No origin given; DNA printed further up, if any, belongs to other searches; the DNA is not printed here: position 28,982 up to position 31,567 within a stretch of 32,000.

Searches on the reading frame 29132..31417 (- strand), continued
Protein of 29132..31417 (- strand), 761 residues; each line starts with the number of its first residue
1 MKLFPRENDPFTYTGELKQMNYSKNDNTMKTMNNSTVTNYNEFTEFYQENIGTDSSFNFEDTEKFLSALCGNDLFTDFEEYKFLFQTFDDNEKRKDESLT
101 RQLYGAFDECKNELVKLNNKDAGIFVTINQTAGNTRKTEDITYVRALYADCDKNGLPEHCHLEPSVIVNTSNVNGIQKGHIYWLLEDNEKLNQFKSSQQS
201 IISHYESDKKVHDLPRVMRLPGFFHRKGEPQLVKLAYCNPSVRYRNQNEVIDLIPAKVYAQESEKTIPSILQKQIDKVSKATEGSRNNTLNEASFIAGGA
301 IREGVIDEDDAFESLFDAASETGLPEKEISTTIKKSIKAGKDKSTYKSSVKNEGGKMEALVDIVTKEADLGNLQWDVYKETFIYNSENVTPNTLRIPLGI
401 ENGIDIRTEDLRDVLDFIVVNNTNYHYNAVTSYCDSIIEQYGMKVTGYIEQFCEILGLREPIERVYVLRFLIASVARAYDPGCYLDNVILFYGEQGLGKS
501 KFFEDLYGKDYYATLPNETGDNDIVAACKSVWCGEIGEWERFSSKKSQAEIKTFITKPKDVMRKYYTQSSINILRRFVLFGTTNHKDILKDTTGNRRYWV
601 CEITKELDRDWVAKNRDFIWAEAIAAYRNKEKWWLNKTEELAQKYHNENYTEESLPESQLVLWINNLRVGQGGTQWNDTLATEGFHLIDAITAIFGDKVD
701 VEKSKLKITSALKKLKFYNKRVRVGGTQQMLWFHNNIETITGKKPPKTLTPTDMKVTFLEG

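Call 51: predict_structure(alignment_id=A3)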
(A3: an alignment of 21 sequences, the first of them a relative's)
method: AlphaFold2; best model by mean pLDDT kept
length: 761 residues; sequences in the alignment: 21
mean_pLDDT: 80.2   pTM: 0.46
mean pLDDT of the five models: 80.2, 79.1, 78.5, 77.9, 76.4
residues with pLDDT >= 90: 287; 70-90: 349; 50-70: 37; < 50: 88
segments of 3 or more residues with pLDDT < 50: 1-55, 257-265, 348-354, 746-761
pLDDT, mean of each block of 10 residues (from residue 1): 32 29 28 28 31 60 92 64 91 83 92 92 93 86 92 87 94 83 87 89 87 89 84 91 90 62 51 89 88 90 82 90 87 91 64 62 91 89 89 86 83 88 89 93 90 93 95 94 90 92 93 80 83 91 78 87 62 88 86 81 93 95 95 91 85 71 77 75 84 82 80 85 84 83 53 37 33
secondary structure, 60 per line:
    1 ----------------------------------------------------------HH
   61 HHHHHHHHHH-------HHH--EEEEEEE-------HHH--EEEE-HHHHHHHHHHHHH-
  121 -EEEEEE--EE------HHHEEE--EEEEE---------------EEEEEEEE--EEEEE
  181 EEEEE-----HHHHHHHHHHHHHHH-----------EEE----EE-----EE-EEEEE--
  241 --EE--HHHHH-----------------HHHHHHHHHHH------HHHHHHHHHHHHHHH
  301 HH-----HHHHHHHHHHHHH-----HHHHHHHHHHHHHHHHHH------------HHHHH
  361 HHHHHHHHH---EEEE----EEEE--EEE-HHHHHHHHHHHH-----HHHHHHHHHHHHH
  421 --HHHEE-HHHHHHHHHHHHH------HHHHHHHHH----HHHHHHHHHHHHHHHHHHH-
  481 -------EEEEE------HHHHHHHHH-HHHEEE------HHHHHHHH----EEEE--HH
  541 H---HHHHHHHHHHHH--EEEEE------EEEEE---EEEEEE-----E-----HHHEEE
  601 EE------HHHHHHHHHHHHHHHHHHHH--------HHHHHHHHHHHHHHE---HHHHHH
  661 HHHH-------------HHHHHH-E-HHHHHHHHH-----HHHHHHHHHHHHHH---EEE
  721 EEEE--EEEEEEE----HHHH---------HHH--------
elements in order (helices of 4 or more, strands of 3 or more residues): H59-70 E83-89 E102-105 H107-119 E122-127 E141-143 E146-150 E166-173 E176-185 H191-205 E217-219 E234-238 H247-251 H269-279 H286-302 H308-320 H326-343 H356-369 E373-376 E381-384 E387-389 H391-402 H408-420 H429-441 H448-456 H461-479 E488-492 H499-507 E512-514 H521-528 E533-536 H545-556 E559-563 E570-574 E578-583 E598-602 H609-628 H637-650 H655-664 H678-683 H687-695 H701-714 E718-724 E727-733 H738-741

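Call 55: fold_search(model_id=the predicted structure, library=pdb)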
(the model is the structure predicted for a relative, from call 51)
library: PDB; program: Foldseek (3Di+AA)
matches with E <= 10: 657; with E <= 0.001: 118
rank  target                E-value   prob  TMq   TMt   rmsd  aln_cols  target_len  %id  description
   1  7pds_F                9.7e-16  1.00  0.40  0.64   6.2       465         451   19  The structure of PriRep1 with dsDNA (released 2022-07-13)
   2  7pds_C                2.8e-15  1.00  0.38  0.60   6.7       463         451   17  The structure of PriRep1 with dsDNA (released 2022-07-13)
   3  7pds_B                3.2e-15  1.00  0.38  0.59   6.8       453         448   19  The structure of PriRep1 with dsDNA (released 2022-07-13)
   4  7pds_D                4.9e-15  1.00  0.38  0.60   7.1       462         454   18  The structure of PriRep1 with dsDNA (released 2022-07-13)
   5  7pds_E                8.7e-15  1.00  0.38  0.59   6.9       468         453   18  The structure of PriRep1 with dsDNA (released 2022-07-13)
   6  7pds_A                3.3e-14  1.00  0.39  0.61   6.9       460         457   19  The structure of PriRep1 with dsDNA (released 2022-07-13)
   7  9im1_E                5.6e-08  1.00  0.22  0.24  32.0       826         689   13  The Cryo-EM structure of MPXV E5 in complex with ssDNA in intermediate state 1 (released 2025-06-18)
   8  8iqi_A                1.0e-07  1.00  0.25  0.22  32.2       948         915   10  Structure of Full-Length AsfvPrimPol in Complex-Form (released 2023-07-26)
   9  9ilz_A                1.1e-07  1.00  0.27  0.27  28.2       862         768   12  The Cryo-EM structure of MPXV E5 in complex with ssDNA (released 2025-06-18)
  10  8ww7_J                1.3e-07  1.00  0.25  0.22  33.7       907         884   11  Structure of AMPPNP-Form AsfvPrimPol Dodecamer (released 2025-04-30)
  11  8ww7_D                1.9e-07  1.00  0.24  0.22  32.6       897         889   10  Structure of AMPPNP-Form AsfvPrimPol Dodecamer (released 2025-04-30)
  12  9ilz_E                2.6e-07  1.00  0.23  0.25  31.6       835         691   12  The Cryo-EM structure of MPXV E5 in complex with ssDNA (released 2025-06-18)
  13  8ww7_B                3.0e-07  1.00  0.24  0.21  33.4       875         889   10  Structure of AMPPNP-Form AsfvPrimPol Dodecamer (released 2025-04-30)
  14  8wvz_E                4.4e-07  1.00  0.23  0.21  33.5       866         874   11  Structure of ADP-Form AsfvPrimPol Hexamer (released 2024-10-30)
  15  8xj6_D                4.6e-07  1.00  0.19  0.24  27.1       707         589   12  The Cryo-EM structure of MPXV E5 apo conformation (released 2024-05-01)
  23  3h20                  1.7e-06  1.00  0.20  0.49  10.9       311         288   14  Crystal structure of primase RepB' (released 2009-04-28)
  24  6zp9_A                2.8e-06  1.00  0.21  0.78   3.5       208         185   16  Cyanophage S-2L Primase-Polymerase (PrimPol), AEP domain (PP-N190) (released 2021-03-03)
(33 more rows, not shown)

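Call 80: search_protein_families(library=pfam, proteins=[L009:6511-9756:+, L009:273-1415:+, L009:3065-3601:+, L007:1609-2085:+, L007:8790-10049:+], max_evalue=0.001)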
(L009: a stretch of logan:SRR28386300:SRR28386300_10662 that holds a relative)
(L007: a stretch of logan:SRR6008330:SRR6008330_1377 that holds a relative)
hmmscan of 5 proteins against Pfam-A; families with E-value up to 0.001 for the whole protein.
L009:6511-9756:+ (1082 aa): 1 family
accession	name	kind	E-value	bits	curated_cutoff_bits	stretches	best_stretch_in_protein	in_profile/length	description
PF02399.21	Herpes_ori_bp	-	0.00011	20.9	20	1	382-558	25-210/820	Origin of replication binding protein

L009:273-1415:+ (380 aa): 1 family
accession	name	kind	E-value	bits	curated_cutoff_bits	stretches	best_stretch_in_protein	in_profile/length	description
PF16684.10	ResT-TelK_cat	-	1.2e-17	64.5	27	1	181-376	4-181/181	Telomere resolvase ResT/TelK catalytic domain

L009:3065-3601:+ (178 aa): 0 families

L007:1609-2085:+ (158 aa): 2 families
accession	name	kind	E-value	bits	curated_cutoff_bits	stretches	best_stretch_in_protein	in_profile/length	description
PF13392.12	HNH_3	-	5e-14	52.1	24.8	1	80-123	3-46/46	HNH endonuclease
PF07463.16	NUMOD4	-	2.5e-13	50.4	23.4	1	22-70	1-49/49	NUMOD4 motif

L007:8790-10049:+ (419 aa): 0 families

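Call 82: find_related_loci(query=A2, collection=viral_contigs, flank=5000)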
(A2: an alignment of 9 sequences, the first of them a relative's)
Query A2 (761 aa) in viral_contigs; peptide patterns used: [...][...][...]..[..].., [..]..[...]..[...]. (x = any residue, [..] = any of these).
221 stretches matched a pattern; 25 encode a relative of the query (tblastn E <= 1e-3); 25 distinct loci.
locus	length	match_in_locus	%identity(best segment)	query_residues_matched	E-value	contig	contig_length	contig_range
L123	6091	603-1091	45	77-244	2e-36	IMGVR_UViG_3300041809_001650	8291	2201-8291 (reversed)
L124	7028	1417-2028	37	58-255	3e-31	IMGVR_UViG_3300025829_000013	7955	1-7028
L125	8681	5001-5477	40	58-227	6e-30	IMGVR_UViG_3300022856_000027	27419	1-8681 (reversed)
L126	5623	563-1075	37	58-235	1e-29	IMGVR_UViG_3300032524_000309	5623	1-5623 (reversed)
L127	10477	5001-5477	40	58-227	7e-30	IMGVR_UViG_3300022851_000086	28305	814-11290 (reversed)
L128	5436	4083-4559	40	58-227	5e-30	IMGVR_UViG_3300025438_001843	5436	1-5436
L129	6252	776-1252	40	58-227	5e-30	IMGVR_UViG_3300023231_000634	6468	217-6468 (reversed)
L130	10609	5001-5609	34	56-273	2e-29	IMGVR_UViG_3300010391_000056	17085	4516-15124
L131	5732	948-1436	39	75-239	5e-29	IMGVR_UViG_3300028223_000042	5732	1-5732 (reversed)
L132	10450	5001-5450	42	83-227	7e-29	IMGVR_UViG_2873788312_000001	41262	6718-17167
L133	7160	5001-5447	42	75-227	7e-29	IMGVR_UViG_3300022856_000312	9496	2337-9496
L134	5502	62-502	42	77-227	9e-29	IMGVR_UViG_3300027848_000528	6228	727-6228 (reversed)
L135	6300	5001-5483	39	77-239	1e-28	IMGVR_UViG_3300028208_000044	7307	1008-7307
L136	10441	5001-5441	42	77-227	1e-28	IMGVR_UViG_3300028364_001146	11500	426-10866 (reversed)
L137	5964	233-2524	39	77-729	1e-28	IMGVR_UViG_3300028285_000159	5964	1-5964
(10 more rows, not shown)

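Call 86: search_dna_similar(query=window:29132-31417:-, collection=plasmids, mode=protein, max_rows=25)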
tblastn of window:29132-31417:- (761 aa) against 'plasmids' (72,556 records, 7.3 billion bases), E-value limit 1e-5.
Records with a match: 109; places in all: 112; records where one place covers at least 80% of the query: 0.
Best place of each record, by identity: <60% 109.
By first word of the organism name: Serratia 15; Apilactobacillus 12; Nostoc 8; Arsenophonus 6; Escherichia 5; Staphylococcus 5; Roseomonas 4; Enterobacter 3; Deinococcus 3; Subdoligranulum 3; and 33 more.
By predicted mobility (MOB-suite, as given by PLSDB): non-mobilizable 101; mobilizable 7; conjugative 1.
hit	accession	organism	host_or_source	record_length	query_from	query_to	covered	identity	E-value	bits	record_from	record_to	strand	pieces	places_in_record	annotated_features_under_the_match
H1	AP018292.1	Calothrix sp. NIES-4105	-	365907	371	735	48%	27.0%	3e-32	142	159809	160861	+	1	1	hypothetical protein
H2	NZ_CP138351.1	Cyanobacterium aponinum AL20115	-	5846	427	736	41%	31.5%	4e-40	167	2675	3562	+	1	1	VapE domain-containing protein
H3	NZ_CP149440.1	Cyanobacterium aponinum AL20118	-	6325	427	736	41%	31.5%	4e-40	167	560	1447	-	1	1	VapE domain-containing protein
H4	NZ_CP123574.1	Arsenophonus nasoniae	Nasonia vitripennis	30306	378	721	45%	27.4%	3e-18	98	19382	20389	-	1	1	VapE domain-containing protein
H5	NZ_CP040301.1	Nostoc sp. TCL26-01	Leiosporoceros dussii,pure culture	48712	373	663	38%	32.3%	2e-36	155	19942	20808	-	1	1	VapE domain-containing protein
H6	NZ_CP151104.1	Nostoc sp. UHCC 0302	isolated culture,lake sediment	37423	385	732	46%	26.3%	8e-31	138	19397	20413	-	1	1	VapE domain-containing protein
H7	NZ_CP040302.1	Nostoc sp. TCL26-01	Leiosporoceros dussii,pure culture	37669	371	663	39%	31.2%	3e-36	155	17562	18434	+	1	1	VapE domain-containing protein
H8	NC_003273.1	Nostoc sp. PCC 7120 = FACHB-418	-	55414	371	663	39%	30.2%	6e-33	144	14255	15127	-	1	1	VapE domain-containing protein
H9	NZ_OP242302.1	Escherichia coli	Homo sapiens,stool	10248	343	727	51%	22.8%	1e-13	83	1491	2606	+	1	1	VapE domain-containing protein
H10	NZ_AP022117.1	Klebsiella quasipneumoniae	-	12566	343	727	51%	22.8%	2e-13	82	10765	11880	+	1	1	VapE domain-containing protein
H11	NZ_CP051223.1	Escherichia coli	swine,single cell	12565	343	727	51%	22.8%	2e-13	82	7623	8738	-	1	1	VapE domain-containing protein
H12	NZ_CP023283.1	Nostoc sp. CENA543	cell culture,Brazilian saline-alkaline ...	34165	373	663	38%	30.0%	9e-32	141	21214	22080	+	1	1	VapE domain-containing protein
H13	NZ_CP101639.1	Terrisporobacter mayombei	whole organism,termite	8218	411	729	42%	26.4%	1e-16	92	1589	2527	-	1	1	VapE domain-containing protein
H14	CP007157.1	Corynebacterium falsenii DSM 44353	-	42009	416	720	40%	27.4%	5e-17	94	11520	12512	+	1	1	hypothetical protein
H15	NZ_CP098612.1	Phormidium yuhuli AB48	Cell culture,Photobioreactor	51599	400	650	33%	32.3%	4e-27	126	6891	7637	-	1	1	VapE domain-containing protein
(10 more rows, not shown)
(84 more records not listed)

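Call 87: search_dna_similar(query=window:29132-31417:-, collection=phages, mode=protein, max_rows=15)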
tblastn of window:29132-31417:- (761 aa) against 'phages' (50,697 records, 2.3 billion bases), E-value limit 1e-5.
Records with a match: 721; places in all: 721; records where one place covers at least 80% of the query: 0.
Best place of each record, by identity: <60% 721.
By first word of the organism name: Bacteroides 105; Vibrio 88; Staphylococcus 87; Streptococcus 84; Xanthomonas 36; Bacteriophage 30; Paenibacillus 24; Phocaeicola 24; Rhodobacter 23; Leuconostoc 22; and 67 more.
By host as written in the record: - 80; Vibrio lentus 45; Staphylococcus aureus 34; Rhodobacter capsulatus YW1 23; Xanthomonas oryzae pv. oryzae 14; Corynebacterium xerosis 13; Bacteroides thetaiotaomicron VPI-5482 10; Paenibacillus larvae 2017 10; and 307 more.
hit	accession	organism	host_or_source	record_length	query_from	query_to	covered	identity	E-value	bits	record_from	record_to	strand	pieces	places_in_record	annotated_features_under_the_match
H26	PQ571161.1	Pseudomonas phage Haddon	Pseudomonas aeruginosa PA14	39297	414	726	41%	31.0%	7e-29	130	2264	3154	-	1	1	DNA helicase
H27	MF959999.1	Marinobacter phage PS3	Marinobacter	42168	394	732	45%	27.2%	2e-23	113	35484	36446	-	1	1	DNA primase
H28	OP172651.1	Bacteroides phage BC679P5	Bacteroides caccae DA679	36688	371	728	47%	24.9%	1e-16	91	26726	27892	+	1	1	hypothetical protein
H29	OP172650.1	Bacteroides phage BC679P4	Bacteroides caccae DA679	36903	371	728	47%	24.7%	1e-16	91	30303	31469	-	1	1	hypothetical protein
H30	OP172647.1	Bacteroides phage BC679P1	Bacteroides caccae DA679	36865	371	728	47%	24.7%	1e-16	91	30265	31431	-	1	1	hypothetical protein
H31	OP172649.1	Bacteroides phage BC679P3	Bacteroides caccae DA679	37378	371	728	47%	24.7%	2e-16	90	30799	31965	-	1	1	hypothetical protein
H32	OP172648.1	Bacteroides phage BC679P2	Bacteroides caccae DA679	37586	371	728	47%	24.7%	2e-16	90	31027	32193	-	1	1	hypothetical protein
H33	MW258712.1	Kosakonia phage Kc259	Kosakonia cowanii CB259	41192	452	732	37%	30.2%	6e-18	96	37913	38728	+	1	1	hypothetical protein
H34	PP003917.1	Pseudomonas phage vB_Pae_U5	Pseudomonas aeruginosa ST773 ...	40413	414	666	33%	33.2%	1e-27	126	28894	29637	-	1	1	DNA primase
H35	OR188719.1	Pseudomonas phage LPPA36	Pseudomonas aeruginosa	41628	414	666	33%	33.2%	2e-27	125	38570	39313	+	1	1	hypothetical protein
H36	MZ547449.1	Acidovorax phage ACF1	Acidovorax citrulli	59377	406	724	42%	25.9%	5e-18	96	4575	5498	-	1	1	DNA primase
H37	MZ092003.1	Paenibacillus phage Pd_22F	Paenibacillus dendritiformis PB22F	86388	398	682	37%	28.3%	9e-16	88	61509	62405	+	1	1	virulence-associated protein E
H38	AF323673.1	Lactococcus phage bIL312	Lactococcus lactis IL1403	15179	376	687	41%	25.0%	4e-10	70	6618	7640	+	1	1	orf15: helicase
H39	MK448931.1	Streptococcus phage Javan414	Streptococcus pasteurianus 651_SPAS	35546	470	738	35%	28.7%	1e-12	78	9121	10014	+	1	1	putative virulence-associated protein E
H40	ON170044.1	Ralstonia phage YO015_5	Ralstonia solanacearum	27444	464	725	34%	29.3%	9e-22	107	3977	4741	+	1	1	record has no annotation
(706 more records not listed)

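Call 89: get_annotated_region(hit=H8, flank=4000)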
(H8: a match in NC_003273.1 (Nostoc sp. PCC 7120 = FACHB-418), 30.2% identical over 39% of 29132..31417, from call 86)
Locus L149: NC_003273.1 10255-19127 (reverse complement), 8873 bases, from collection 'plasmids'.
description: Nostoc sp. PCC 7120 = FACHB-418 plasmid pCC7120delta, complete sequence
organism: Nostoc sp. PCC 7120 = FACHB-418 (NCBI taxid 103690)
taxonomy: Bacteria; Cyanobacteriota; Cyanophyceae; Nostocales; Nostocaceae; Nostoc; Nostoc sp. PCC 7120 = FACHB-418
host: -; source: -; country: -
typing (MOB-suite, as given by PLSDB): mobilizable; replicon rep_cluster_1735; relaxase MOBV
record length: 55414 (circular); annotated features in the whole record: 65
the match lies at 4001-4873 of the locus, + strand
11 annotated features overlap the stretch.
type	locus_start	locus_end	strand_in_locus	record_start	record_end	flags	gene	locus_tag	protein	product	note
CDS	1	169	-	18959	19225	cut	-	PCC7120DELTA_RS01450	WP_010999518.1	hypothetical protein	-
CDS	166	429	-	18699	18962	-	-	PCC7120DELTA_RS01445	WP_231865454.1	hypothetical protein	-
CDS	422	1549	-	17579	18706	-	-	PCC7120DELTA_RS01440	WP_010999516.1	hypothetical protein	-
CDS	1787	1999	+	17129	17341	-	-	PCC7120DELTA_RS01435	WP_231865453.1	hypothetical protein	-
CDS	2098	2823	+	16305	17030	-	-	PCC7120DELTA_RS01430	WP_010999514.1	hypothetical protein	-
CDS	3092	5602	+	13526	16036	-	-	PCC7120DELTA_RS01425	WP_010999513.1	VapE domain-containing protein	-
CDS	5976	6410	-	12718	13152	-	-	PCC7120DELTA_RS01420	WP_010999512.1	response regulator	GO:0000160 - phosphorelay signal transduction system [Evidence IEA]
CDS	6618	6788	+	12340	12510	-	-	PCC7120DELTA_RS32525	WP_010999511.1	hypothetical protein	-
CDS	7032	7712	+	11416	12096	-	-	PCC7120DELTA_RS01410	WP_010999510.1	class I SAM-dependent methyltransferase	GO:0032259 - methylation [Evidence IEA]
CDS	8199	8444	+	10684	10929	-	-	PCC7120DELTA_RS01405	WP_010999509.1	hypothetical protein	-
CDS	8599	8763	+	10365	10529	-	-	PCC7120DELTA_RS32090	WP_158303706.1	hypothetical protein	-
